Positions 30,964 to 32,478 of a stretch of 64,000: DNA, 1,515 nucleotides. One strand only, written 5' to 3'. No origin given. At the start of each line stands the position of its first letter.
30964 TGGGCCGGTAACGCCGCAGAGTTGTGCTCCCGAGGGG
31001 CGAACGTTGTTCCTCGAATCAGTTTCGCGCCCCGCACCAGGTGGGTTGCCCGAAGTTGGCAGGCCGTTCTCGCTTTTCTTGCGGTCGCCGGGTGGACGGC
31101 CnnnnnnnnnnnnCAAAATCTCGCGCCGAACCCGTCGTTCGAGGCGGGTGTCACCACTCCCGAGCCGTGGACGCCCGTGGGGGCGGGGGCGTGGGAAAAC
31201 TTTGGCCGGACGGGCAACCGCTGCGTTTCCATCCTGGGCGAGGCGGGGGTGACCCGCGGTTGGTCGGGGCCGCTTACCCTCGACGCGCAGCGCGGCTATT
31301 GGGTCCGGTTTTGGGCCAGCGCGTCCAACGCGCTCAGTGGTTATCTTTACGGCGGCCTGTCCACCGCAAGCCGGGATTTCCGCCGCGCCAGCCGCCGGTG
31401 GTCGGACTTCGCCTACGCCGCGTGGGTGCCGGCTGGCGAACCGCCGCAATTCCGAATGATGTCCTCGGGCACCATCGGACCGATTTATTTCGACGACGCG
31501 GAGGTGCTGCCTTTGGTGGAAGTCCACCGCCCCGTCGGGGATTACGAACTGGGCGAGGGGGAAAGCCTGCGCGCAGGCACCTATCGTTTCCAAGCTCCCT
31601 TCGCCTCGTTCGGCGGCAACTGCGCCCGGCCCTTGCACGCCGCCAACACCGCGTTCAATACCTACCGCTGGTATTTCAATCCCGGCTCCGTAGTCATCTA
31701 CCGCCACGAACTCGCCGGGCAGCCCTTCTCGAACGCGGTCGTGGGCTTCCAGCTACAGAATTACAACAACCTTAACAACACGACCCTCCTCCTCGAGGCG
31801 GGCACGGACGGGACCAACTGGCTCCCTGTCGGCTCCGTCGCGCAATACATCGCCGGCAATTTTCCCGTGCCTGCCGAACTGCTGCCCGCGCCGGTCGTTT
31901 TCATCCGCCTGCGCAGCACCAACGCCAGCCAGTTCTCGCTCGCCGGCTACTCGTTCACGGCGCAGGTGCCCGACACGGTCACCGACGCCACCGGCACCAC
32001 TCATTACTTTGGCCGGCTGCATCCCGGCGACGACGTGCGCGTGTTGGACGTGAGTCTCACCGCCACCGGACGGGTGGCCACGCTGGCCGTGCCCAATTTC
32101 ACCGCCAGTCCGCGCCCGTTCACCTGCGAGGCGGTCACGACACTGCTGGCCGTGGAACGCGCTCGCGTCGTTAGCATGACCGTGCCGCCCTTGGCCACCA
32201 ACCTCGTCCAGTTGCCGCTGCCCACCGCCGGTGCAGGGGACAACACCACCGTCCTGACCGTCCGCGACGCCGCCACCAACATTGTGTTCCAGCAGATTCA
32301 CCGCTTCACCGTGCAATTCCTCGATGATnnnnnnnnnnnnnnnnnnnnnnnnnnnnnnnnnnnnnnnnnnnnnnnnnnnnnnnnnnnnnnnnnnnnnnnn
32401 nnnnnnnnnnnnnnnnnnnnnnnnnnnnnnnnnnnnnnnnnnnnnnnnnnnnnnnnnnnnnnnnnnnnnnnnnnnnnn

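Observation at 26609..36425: Tandem giant secreted paralogs (CBM-like + GH123/DUF4091-like + 4 Ig repeats) with a translationally coupled partner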

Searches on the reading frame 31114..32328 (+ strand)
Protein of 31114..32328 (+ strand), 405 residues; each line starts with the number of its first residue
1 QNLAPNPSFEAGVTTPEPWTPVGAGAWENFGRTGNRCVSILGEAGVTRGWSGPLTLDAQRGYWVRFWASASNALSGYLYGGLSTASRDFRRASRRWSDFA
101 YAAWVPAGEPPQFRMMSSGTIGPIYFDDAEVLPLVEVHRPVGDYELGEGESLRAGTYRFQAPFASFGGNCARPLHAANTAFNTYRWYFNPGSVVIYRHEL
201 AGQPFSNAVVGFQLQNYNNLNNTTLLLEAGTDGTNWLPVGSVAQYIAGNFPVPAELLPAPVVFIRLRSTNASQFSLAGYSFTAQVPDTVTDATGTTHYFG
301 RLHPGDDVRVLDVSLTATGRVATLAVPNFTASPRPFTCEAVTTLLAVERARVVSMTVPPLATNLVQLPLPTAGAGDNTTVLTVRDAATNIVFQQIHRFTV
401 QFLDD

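Call 71: search_protein_representatives(protein=window:31114-32328:+)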
Query: 405 residues. Proteins with E-value up to 0.001 (for the whole library): 357; up to 1e-10: 267; up to 1e-30: 64. The best 150 are listed.
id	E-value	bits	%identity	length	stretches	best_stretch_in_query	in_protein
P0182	4.3e-227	770.0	39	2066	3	2-392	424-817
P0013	2.7e-121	421.6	34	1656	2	2-394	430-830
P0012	1.5e-72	261.1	40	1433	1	1-398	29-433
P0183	2.3e-68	247.3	35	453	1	1-396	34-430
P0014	4.9e-61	223.1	36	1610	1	1-402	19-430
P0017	8.0e-60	219.1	38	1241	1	1-392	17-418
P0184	3.0e-57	210.7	39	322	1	1-287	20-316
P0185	6.1e-57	209.7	37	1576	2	1-405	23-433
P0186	3.1e-56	207.3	35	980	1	1-403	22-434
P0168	1.7e-51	191.8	36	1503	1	1-389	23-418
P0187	2.5e-50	187.8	37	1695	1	1-392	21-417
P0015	1.1e-49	185.7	36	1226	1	1-394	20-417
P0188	1.4e-48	182.1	34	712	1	1-399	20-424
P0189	3.2e-44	167.7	34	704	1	1-391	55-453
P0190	2.4e-43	164.9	36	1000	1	3-386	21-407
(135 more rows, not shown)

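Call 77: search_protein_families(library=pfam, proteins=[window:31114-32328:+], max_evalue=10)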
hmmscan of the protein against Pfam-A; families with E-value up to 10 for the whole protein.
window:31114-32328:+ (405 aa): 0 families
